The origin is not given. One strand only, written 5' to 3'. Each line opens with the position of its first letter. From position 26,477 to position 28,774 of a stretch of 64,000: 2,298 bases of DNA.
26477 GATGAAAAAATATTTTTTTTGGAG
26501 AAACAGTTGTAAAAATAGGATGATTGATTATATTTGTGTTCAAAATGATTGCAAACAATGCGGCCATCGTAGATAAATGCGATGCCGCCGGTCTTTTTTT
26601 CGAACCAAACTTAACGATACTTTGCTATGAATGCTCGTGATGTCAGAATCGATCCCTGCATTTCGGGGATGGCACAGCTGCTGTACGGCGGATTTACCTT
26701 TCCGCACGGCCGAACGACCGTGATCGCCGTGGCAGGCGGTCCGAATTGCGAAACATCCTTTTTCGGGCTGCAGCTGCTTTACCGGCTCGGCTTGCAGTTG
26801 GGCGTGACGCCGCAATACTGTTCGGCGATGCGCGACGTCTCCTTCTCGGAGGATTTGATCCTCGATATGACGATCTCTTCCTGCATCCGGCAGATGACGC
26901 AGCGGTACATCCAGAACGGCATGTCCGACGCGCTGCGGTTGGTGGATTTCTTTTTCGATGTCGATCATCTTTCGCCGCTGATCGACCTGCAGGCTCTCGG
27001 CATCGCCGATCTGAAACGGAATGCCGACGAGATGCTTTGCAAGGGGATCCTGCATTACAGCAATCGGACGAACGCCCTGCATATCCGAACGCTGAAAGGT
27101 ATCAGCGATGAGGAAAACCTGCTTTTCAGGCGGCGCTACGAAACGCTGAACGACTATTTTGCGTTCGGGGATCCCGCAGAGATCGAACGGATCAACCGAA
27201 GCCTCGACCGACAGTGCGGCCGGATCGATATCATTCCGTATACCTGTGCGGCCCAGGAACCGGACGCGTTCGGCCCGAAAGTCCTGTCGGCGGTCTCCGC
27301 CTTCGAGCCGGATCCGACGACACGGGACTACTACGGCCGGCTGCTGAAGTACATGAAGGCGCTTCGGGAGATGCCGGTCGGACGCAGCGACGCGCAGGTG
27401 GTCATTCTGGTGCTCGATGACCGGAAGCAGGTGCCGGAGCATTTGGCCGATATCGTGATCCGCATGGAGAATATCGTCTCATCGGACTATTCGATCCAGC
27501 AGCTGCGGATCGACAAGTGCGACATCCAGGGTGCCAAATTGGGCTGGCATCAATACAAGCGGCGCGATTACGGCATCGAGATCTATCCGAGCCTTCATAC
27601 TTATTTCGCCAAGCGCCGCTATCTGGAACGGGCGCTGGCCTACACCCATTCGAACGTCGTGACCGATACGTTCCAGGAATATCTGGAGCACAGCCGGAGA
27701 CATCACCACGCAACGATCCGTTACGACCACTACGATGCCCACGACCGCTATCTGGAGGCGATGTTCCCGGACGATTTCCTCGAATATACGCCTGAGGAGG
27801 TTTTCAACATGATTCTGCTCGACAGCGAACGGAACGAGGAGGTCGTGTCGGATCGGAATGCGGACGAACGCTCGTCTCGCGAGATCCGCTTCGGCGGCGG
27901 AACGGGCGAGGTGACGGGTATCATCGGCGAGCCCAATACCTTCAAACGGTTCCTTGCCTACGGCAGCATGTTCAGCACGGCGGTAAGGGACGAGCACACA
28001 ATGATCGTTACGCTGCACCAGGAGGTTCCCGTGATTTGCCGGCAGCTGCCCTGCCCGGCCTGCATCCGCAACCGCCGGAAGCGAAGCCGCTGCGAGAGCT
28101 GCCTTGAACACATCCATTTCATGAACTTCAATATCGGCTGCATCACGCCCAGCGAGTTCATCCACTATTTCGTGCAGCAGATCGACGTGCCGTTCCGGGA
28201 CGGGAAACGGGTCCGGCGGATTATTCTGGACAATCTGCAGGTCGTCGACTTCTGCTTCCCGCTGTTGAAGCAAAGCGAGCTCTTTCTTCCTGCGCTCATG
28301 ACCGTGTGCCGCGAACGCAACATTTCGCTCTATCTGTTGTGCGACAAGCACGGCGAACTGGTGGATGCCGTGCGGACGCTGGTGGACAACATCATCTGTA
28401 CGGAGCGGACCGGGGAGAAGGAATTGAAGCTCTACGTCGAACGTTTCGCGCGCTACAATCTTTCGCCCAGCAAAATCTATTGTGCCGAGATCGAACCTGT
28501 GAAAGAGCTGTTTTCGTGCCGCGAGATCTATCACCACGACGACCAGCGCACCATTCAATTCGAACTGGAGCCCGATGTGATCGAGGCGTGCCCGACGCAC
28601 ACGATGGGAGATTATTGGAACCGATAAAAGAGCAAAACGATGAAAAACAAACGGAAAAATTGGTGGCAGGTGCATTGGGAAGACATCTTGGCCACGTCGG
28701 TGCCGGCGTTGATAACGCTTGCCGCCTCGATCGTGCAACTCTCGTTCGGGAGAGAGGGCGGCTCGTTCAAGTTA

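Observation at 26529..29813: Orphan two-gene operon (tandem KaiC/RecA-like pseudo-ATPase plus ~8-TM membrane protein) between the arabinose operon and uvrB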

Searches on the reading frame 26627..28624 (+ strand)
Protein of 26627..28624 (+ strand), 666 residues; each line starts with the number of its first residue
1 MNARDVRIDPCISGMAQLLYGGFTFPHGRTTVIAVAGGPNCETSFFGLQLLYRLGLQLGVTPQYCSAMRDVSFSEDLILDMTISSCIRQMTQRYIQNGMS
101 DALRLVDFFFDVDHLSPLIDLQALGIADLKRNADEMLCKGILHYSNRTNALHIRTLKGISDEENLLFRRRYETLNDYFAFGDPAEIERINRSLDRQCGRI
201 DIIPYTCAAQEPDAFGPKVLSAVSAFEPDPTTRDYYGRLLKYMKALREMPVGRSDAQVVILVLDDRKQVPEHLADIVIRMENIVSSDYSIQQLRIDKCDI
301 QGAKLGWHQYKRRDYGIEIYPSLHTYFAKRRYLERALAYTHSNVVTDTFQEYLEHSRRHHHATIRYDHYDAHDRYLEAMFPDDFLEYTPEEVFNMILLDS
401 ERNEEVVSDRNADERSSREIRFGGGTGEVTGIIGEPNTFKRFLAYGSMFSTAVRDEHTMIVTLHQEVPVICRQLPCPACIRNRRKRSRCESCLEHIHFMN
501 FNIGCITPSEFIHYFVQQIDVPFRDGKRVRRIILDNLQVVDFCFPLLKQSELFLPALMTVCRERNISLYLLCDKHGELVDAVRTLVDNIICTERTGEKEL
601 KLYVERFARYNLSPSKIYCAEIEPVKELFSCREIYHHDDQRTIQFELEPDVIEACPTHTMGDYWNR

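Call 3: search_protein_families(library=pfam, proteins=[window:26627-28624:+], max_evalue=1)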
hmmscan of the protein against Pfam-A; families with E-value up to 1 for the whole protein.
window:26627-28624:+ (666 aa): 1 family
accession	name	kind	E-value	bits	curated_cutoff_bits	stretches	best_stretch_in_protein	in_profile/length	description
PF06745.19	ATPase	-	0.00011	22.1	26.6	0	266-322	173-229/231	KaiC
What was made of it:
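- On KaiC family (PF06745): 22.1 bits against a cutoff of 26.6, matching only aa 266-322 (call 3).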

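Call 4: search_protein_families(library=padloc, proteins=[window:26627-28624:+], max_evalue=1)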
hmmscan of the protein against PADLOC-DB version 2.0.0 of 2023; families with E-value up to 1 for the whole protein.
window:26627-28624:+ (666 aa): 1 family
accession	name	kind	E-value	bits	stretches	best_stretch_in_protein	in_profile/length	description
PDLC01862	CARF3--CARF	-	0.038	11.5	1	238-303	15-76/233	-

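Call 5: search_protein_families(library=ncbifam, proteins=[window:26627-28624:+], max_evalue=1)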
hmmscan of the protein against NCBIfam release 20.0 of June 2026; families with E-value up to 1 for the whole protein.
window:26627-28624:+ (666 aa): 2 families
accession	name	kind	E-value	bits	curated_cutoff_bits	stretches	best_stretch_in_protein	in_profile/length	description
TIGR03877.1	thermo_KaiC_1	hypoth_equivalog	0.02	14.4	307.25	1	7-59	3-50/238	KaiC domain-containing protein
NF012210.0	PDxFFG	equivalog_domain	0.19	11.1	150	1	345-388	95-138/269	PDxFFG protein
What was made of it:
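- Tried and rejected: Pfam, NCBIfam and PADLOC on both proteins gave only a sub-threshold KaiC hit (calls 3-5).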

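Call 6: find_homologous_proteins(query=window:26627-28624:+)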
Query window:26627-28624:+ (666 aa): 44 proteins with E <= 0.001 among 8000 candidates.
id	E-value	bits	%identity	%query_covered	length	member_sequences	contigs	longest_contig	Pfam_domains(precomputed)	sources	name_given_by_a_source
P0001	0.0e+0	1549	100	100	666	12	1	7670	-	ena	-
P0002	1.9e-219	748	53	98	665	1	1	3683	PF06745.20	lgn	-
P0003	8.7e-193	660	46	100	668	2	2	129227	-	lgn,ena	-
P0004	8.9e-170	584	42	99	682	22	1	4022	-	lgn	-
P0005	1.2e-167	577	40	100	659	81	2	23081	PF06745.20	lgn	-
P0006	1.0e-141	492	39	98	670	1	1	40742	-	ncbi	ncbi:hypothetical protein [Bacteroides congonensis]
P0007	2.8e-141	490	39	98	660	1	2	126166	PF06745.20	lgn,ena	-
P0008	1.9e-139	484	38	99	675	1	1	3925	-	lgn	-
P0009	4.6e-139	483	38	99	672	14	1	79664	-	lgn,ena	-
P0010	1.5e-138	481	37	99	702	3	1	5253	-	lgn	-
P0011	5.2e-137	476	36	99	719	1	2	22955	-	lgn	-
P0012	1.0e-132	462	37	99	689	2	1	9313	-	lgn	-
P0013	3.8e-131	457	36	98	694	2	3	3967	PF06745.20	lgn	-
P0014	6.8e-131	456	37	99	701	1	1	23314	-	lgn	-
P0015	1.1e-130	455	36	98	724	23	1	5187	PF06745.20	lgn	-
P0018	7.3e-128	446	35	99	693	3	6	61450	PF06745.20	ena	-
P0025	1.0e-121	426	35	99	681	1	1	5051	PF06745.20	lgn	-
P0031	1.3e-118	415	36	98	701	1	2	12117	PF06745.20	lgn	-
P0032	6.1e-114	400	33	99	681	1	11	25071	PF06745.20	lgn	-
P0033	3.2e-107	378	33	99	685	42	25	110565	-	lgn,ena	-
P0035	1.4e-79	286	29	99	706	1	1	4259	PF06745.20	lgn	-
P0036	1.1e-72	264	30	99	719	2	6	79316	-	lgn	-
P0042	4.9e-63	232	26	94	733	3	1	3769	PF06745.20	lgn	-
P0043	1.1e-61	227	28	99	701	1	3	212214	-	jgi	jgi:hypothetical protein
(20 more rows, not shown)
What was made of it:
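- On KaiC family (PF06745): Some homologs carry a precomputed PF06745 hit (call 6).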

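Call 13: find_related_loci(query=A1, collection=genome_contigs, flank=10000)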
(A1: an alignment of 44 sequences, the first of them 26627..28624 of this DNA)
Query A1 (666 aa) in genome_contigs; peptide patterns used: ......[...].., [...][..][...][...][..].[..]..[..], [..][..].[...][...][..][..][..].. (x = any residue, [..] = any of these).
52 stretches matched a pattern; 20 encode a relative of the query (tblastn E <= 1e-3); 19 distinct loci.
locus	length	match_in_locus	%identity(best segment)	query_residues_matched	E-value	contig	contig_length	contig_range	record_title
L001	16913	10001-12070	36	7-664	4e-143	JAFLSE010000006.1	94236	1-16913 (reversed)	MAG: Prevotella sp. isolate HAN019 Seq6, whole genome shotgun sequence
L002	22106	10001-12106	36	7-665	1e-140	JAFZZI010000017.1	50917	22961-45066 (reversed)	MAG: Bacteroidaceae bacterium isolate RGIG8235 Water_buffalos_Rumen-5__c776006, whole genome shotgun sequence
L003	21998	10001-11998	36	7-666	4e-129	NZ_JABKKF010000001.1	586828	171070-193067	Xylanibacter muris strain PMUR PMUR_1, whole genome shotgun sequence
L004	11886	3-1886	36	64-664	3e-126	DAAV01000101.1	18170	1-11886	MAG TPA_asm: Bacteroidales bacterium H10 H10_contig_5516, whole genome shotgun sequence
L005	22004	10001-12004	35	6-664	4e-128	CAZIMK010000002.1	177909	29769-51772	MAG TPA_asm: uncultured Paraprevotella sp. isolate SRP199465_co1_373 genome assembly, contig: NODE_61_length_177909_cov_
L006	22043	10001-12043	32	2-664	4e-112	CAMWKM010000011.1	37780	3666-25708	MAG TPA_asm: uncultured Prevotella sp. isolate SRR14411260_bin.2_metawrap_v1.3_MAG genome assembly, contig: NODE.13_leng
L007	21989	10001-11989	32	7-664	5e-106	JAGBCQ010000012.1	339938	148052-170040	MAG: Paraprevotella sp. isolate RGIG8997 Water_deer_Rectum-3__c247604, whole genome shotgun sequence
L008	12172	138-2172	41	1-666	3e-154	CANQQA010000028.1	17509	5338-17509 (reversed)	MAG: uncultured Bacteroidales bacterium isolate Lapin-011__bin66 genome assembly, contig: Lapin-011__NODE_3293_length_17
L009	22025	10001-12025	36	7-665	4e-80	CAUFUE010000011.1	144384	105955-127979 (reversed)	MAG TPA_asm: uncultured Bacteroides sp. isolate SRR13494517_bin.9_MetaWRAP_v1.3_MAG genome assembly, contig: ERZ19211354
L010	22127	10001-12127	27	5-664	3e-75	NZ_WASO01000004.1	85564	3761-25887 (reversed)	MAG: Paludibacter sp. isolate SA7853_bin1 NODE_54_length_85564_cov_216.350244, whole genome shotgun sequence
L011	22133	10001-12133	28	7-631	7e-73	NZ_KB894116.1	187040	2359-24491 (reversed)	Bacteroides gallinarum DSM 18171 = JCM 13658 strain DSM 18171 C233DRAFT_scaffold00002.2, whole genome shotgun sequence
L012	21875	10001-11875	28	12-631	3e-72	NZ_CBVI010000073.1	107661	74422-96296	Bacteroides timonensis isolate AP1, whole genome shotgun sequence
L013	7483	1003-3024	28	12-631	9e-69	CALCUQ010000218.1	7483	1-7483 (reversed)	MAG TPA_asm: uncultured Bacteroidales bacterium isolate SRR6425771_bin.30_CONCOCT_v1.1_MAG genome assembly, contig: ERZ1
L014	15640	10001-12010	34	6-664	3e-123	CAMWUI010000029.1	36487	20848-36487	MAG TPA_asm: uncultured Paraprevotella sp. isolate SRR14411332_bin.4_metawrap_v1.3_MAG genome assembly, contig: NODE.149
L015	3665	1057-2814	27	128-631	8e-65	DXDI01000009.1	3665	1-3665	MAG TPA_asm: Candidatus Paraprevotella stercorigallinarum isolate 11093 MalCec4__C16223_L3665_SAMN03938738, whole genome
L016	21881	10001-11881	32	128-631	2e-63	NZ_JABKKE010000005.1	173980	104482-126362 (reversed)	Xylanibacter rodentium strain PROD PROD_5, whole genome shotgun sequence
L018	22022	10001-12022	28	7-629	1e-73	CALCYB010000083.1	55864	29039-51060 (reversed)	MAG TPA_asm: uncultured Rikenellaceae bacterium isolate SRR6425826_bin.25_CONCOCT_v1.1_MAG genome assembly, contig: ERZ1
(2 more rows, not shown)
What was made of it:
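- On Anti-phage defence system (generic operational criteria): 19 loci in 185,579 species representatives (call 13).
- Accessory status: 19 loci among 185,579 species-representative genomes, all Bacteroidales (call 13). The family is far too rare (19 of 185,579 species) to be a general CPS component (call 13).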

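Call 14: search_solved_structures(query=A1, max_evalue=1, show_alignments=2)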
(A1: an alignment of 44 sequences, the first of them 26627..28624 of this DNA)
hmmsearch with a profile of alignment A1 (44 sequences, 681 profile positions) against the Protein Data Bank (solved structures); distinct sequences matched with E-value up to 1: 40.
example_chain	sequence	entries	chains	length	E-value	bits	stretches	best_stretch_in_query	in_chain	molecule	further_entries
4tl6_A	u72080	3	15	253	0.00022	23.1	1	4-55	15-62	Circadian clock protein kinase KaiC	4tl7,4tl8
26rc_A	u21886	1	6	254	0.00023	23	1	4-55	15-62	Circadian clock oscillator protein KaiC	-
4tle_A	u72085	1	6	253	0.00024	23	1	4-55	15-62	Circadian clock protein kinase KaiC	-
4tl9_A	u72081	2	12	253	0.00024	23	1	4-55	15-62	Circadian clock protein kinase KaiC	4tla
4tlc_A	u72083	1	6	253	0.00025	22.9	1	4-55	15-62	Circadian clock protein kinase KaiC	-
4tlb_A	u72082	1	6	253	0.00025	22.9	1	4-55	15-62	Circadian clock protein kinase KaiC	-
4tld_A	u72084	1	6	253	0.00026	22.9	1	4-55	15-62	Circadian clock protein kinase KaiC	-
8zn6_F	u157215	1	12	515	0.00028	22.8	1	4-55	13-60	KaiC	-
26qx_A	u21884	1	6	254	0.00028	22.7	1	4-55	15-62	Circadian clock oscillator protein KaiC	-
7dyk_A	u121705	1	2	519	0.00037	22.4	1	4-55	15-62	Circadian clock protein kinase KaiC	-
3k09_A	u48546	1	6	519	0.00037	22.4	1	4-55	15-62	Circadian clock protein kinase kaiC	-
8wve_A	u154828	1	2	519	0.00037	22.4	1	4-55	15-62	Circadian clock oscillator protein KaiC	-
1u9i_A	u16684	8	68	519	0.00038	22.3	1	4-55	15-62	KaiC | Circadian clock protein kinase kaiC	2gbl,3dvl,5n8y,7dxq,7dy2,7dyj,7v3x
7s65_A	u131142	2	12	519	0.00038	22.3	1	4-55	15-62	Circadian clock protein kinase KaiC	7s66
3k0e_A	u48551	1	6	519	0.00038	22.3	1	4-55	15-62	Circadian clock protein kinase KaiC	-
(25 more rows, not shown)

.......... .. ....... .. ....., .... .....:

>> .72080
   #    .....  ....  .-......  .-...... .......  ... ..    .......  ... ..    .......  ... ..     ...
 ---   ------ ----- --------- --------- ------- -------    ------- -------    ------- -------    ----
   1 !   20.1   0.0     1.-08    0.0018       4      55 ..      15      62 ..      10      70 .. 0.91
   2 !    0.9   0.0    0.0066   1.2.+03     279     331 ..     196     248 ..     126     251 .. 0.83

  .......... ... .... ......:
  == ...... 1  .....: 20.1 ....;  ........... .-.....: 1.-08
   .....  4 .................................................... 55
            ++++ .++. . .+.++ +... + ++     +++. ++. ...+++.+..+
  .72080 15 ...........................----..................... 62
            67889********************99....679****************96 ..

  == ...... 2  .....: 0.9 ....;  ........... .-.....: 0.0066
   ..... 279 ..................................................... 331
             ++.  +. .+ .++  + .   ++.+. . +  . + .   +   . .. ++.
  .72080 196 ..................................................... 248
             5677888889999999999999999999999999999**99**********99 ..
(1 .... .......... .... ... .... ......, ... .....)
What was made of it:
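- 26735..26758 (+): N-domain P-loop position (aa 37-44, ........). The Walker A lysine is replaced by Thr. The profile aligns this stretch to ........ of KaiC CI (call 14).
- Closest known: KaiC / KaiC-like ATPases. Same: The N-terminal '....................-P-loop...Q' block aligns to KaiC CI (call 14). The end-of-domain '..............' hairpin motif aligns to the CI C-terminus (calls 3, 14).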

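Call 20: search_protein_families(library=pfam, proteins=[L011:8763-9986:+, L016:8350-9516:+, L018:8695-9960:+, L013:3175-4539:+, L016:12529-14433:+, L018:12368-13378:+, L018:13382-14476:+, L011:14598-17129:+, L018:6094-8607:+], max_evalue=0.01)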
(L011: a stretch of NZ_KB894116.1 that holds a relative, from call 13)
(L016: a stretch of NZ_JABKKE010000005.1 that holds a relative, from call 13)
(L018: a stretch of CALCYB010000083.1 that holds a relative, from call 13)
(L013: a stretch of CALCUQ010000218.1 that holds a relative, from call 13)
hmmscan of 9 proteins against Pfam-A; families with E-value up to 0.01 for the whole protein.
L011:8763-9986:+ (408 aa): 1 family
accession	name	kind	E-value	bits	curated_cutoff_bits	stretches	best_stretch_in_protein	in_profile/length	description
PF13289.12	SIR2_2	-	7.5e-11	42.7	24.5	1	202-366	2-137/141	SIR2-like domain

L016:8350-9516:+ (389 aa): 1 family
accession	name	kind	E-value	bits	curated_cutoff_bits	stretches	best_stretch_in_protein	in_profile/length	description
PF13289.12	SIR2_2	-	4.5e-12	46.7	24.5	1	189-348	2-136/141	SIR2-like domain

L018:8695-9960:+ (422 aa): 1 family
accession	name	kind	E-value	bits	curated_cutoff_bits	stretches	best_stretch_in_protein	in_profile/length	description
PF13289.12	SIR2_2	-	4.6e-13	49.9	24.5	1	217-378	2-138/141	SIR2-like domain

L013:3175-4539:+ (455 aa): 1 family
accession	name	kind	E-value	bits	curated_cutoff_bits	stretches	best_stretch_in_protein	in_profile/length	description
PF13289.12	SIR2_2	-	1.4e-16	61.3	24.5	1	286-420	3-128/141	SIR2-like domain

L016:12529-14433:+ (635 aa): 5 families
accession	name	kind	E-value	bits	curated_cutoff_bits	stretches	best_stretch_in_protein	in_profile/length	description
PF01380.27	SIS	-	9.4e-56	187.6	25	2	316-444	2-131/131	SIS domain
PF13522.11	GATase_6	-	1.1e-22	80.9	27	1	68-193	10-122/130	Glutamine amidotransferase domain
PF13537.11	GATase_7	-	5.8e-17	62.3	25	1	75-205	2-121/123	Glutamine amidotransferase domain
PF13230.11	GATase_4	-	0.0013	18.2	23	1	55-139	58-141/272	Glutamine amidotransferases class-II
PF02843.22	GARS_C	-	0.0054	17.5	34.8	0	519-583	6-67/92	Phosphoribosylglycinamide synthetase, C domain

L018:12368-13378:+ (337 aa): 2 families
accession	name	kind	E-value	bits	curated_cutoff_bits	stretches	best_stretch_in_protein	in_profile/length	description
PF00483.29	NTP_transferase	-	1e-74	251.7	21.2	1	38-286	1-243/245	Nucleotidyl transferase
PF12804.13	NTP_transf_3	-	1.8e-09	38.4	27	1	39-164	1-117/160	MobA-like NTP transferase domain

L018:13382-14476:+ (365 aa): 8 families
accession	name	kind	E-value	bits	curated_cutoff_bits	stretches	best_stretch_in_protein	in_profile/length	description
PF16363.11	GDP_Man_Dehyd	-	1.4e-90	304.5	27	1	12-353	1-331/332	GDP-mannose 4,6 dehydratase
PF01370.27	Epimerase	-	1.9e-61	208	20.9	1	12-282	2-240/240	NAD dependent epimerase/dehydratase family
PF01073.25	3Beta_HSD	-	3.5e-13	49.6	22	1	12-121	1-104/280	3-beta hydroxysteroid dehydrogenase/isomerase family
PF02719.21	Polysacc_synt_2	-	1.6e-12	47.6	20.2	1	12-122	2-117/293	Polysaccharide biosynthesis protein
PF07993.18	NAD_binding_4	-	4.5e-12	46.1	20.1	1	13-219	1-206/258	Male sterility protein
PF04321.23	RmlD_sub_bind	-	8.5e-08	32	27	1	12-204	4-139/287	RmlD substrate binding domain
PF00106.31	adh_short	-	6.2e-05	23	26.6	0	9-92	1-87/195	short chain dehydrogenase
PF08659.16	KR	-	0.0028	18.1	22.6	1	10-91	2-90/180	KR domain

L011:14598-17129:+ (844 aa): 3 families
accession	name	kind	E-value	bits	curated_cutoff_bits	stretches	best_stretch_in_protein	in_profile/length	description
PF04851.21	ResIII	-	9.1e-13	48.9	22.5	1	35-167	3-140/164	Type III restriction enzyme, res subunit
PF00270.35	DEAD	-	1.1e-09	38.6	26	1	38-167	2-132/167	DEAD/DEAH box helicase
PF13307.12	Helicase_C_2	-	2.4e-08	34.7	25.3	1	400-471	69-150/170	Helicase C-terminal domain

L018:6094-8607:+ (838 aa): 7 families
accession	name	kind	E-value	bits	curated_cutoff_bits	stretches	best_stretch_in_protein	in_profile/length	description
PF13676.11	TIR_2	-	7.7e-15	55.9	28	1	16-108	1-94/122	TIR domain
PF13428.12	TPR_14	-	1e-05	26.2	23.5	1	613-649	7-43/44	Tetratricopeptide repeat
PF13429.12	TPR_15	-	3.1e-05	24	26.2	1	711-817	75-174/280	Tetratricopeptide repeat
PF13432.12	TPR_16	-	3.8e-05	24.5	32.7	1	621-675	11-65/65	Tetratricopeptide repeat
PF14559.12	TPR_19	-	0.00064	20.4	25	1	620-675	4-59/68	Tetratricopeptide repeat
PF09892.16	DUF2119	-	0.0045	16.9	30.5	0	314-382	115-182/188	Uncharacterized protein conserved in archaea (DUF2119)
PF07719.23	TPR_2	-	0.0099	16.4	27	1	611-640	5-34/34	Tetratricopeptide repeat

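Call 21: predict_structure(alignment_id=A1)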
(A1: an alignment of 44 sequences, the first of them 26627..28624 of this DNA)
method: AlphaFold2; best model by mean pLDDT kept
length: 666 residues; sequences in the alignment: 44
mean_pLDDT: 85.2   pTM: 0.85
mean pLDDT of the five models: 85.2, 84.7, 84.7, 83.9, 83.5
residues with pLDDT >= 90: 360; 70-90: 214; 50-70: 79; < 50: 13
segments of 3 or more residues with pLDDT < 50: 1-3, 403-412
pLDDT, mean of each block of 10 residues (from residue 1): 69 93 90 92 95 94 88 95 95 82 84 81 77 90 92 81 89 95 91 92 78 74 72 80 88 78 86 95 91 95 94 95 79 60 71 74 72 77 78 85 47 61 69 93 94 92 87 86 73 92 87 93 88 93 90 92 90 94 93 90 89 77 93 89 90 92 92
secondary structure, 60 per line:
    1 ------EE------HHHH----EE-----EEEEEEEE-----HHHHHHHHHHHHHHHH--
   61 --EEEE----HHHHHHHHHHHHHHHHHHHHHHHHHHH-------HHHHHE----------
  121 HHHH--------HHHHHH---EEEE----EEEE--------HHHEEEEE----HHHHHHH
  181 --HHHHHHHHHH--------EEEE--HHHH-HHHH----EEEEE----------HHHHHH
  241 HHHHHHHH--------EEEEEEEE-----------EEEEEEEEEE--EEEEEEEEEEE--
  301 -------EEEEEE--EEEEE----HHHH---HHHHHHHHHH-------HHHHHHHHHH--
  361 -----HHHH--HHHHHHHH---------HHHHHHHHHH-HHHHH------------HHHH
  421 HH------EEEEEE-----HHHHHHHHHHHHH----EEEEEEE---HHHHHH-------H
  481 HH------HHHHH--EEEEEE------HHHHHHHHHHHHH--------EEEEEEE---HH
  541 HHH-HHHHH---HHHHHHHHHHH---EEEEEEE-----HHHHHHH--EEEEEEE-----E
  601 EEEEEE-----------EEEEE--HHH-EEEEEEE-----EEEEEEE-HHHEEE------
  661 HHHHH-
elements in order: H15-18 E30-37 H43-58 E63-66 H71-97 H105-109 H121-124 H133-138 E142-145 E150-153 E165-169 H174-180 H183-192 E201-204 H207-210 H212-215 E220-224 H235-248 E257-264 E276-285 E288-298 E308-313 E316-320 H325-328 H332-341 H349-358 H366-369 H372-379 H389-398 H400-404 H417-422 E429-434 H440-452 E457-463 H467-472 H489-493 E496-501 H508-520 E529-535 H539-543 H545-549 H553-563 E567-573 H579-585 E588-594 E600-606 E618-622 E629-635 E641-647 E652-654 H661-665

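Call 25: search_protein_families(library=padloc, proteins=[L011:8763-9986:+, L016:8350-9516:+, L018:8695-9960:+, L013:3175-4539:+, L011:9968-12205:+, L016:9512-12103:+, L018:9872-12184:+, L013:958-3159:+, L018:6094-8607:+], max_evalue=0.01)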
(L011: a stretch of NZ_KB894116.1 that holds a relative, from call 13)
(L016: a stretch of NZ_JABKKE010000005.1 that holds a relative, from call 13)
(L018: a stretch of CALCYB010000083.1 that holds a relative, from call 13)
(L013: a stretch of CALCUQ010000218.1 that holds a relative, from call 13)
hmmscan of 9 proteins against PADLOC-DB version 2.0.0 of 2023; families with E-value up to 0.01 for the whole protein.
L011:8763-9986:+ (408 aa): 2 families
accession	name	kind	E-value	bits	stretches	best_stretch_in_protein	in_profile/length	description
PDLC04087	SIR2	-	0.0042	14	1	181-278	115-199/343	-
PDLC04082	SIR2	-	0.0075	13.2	0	191-273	119-200/345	-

L016:8350-9516:+ (389 aa): 0 families

L018:8695-9960:+ (422 aa): 0 families

L013:3175-4539:+ (455 aa): 13 families
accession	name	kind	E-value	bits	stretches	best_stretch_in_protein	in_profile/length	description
PDLC00407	ThsA1|ThsA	-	1.6e-15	54.8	1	168-447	9-267/478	STALD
PDLC03856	LmuA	-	8.2e-15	52.9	1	184-386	20-215/433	-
PDLC04167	Dsr1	-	3.9e-12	42.7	1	181-389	23-225/1248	-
PDLC04968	PDC-S25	-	1.3e-11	42.3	1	178-399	23-253/517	-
PDLC00409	ThsA1|ThsA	-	5.8e-10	36.9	1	169-389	11-210/242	STALD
PDLC02183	Dsr1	-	1.7e-09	34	1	168-387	10-229/1275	-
PDLC04092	SIR2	-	1.4e-07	29.2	1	172-300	11-135/318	-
PDLC05061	PDC-S65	-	1.5e-06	25.8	1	177-323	29-179/592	-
PDLC04087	SIR2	-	7.5e-06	23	1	172-304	10-153/343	-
PDLC04082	SIR2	-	7.7e-05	19.7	0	252-301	102-146/345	-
PDLC00412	ThsA1|ThsA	-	0.00061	17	1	369-449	23-105/314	STALD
PDLC02419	Aga_SIR2-PNTD1-PNTD2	-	0.0014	15.4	0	248-309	90-146/558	Class I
PDLC04093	SIR2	-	0.0016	15.5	0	247-305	111-173/395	-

L011:9968-12205:+ (746 aa): 0 families

L016:9512-12103:+ (864 aa): 0 families

L018:9872-12184:+ (771 aa): 0 families

L013:958-3159:+ (734 aa): 0 families

L018:6094-8607:+ (838 aa): 4 families
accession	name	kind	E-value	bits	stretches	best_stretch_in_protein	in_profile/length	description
PDLC03015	TIR-NLR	-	8.1e-152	505.7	1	14-819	2-805/824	-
PDLC00436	ThsB1|ThsB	-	1.7e-06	25.7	1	13-103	35-130/183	TIR-like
PDLC05062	PDC-S66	-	0.00051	17.6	1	16-85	151-223/282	-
PDLC02012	SAVED5--SAVED_TIR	-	0.00076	16.7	1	13-110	13-109/404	-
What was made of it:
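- On Known or candidate defence systems in PADLOC-DB v2.0.0: Protein 1 gave only a CARF3 hit at E 0.038 (calls 4, 25).
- Closest known: SIR2-HerA and DUF4297-HerA. Different: The NTPase here is KaiC-like and not HerA; no PADLOC model matched it at E up to 0.01 (call 25).
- One of them hits the ThsA, LmuA and Dsr1 SIR2 models (call 25). next to a TIR-NLR gene (L018, PADLOC E 8e-152, call 25); Neither protein hits any PADLOC-DB v2 model (calls 4, 25).
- Tried and rejected: PADLOC on four SIR2-linked KaiC-like proteins gave nothing (call 25).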
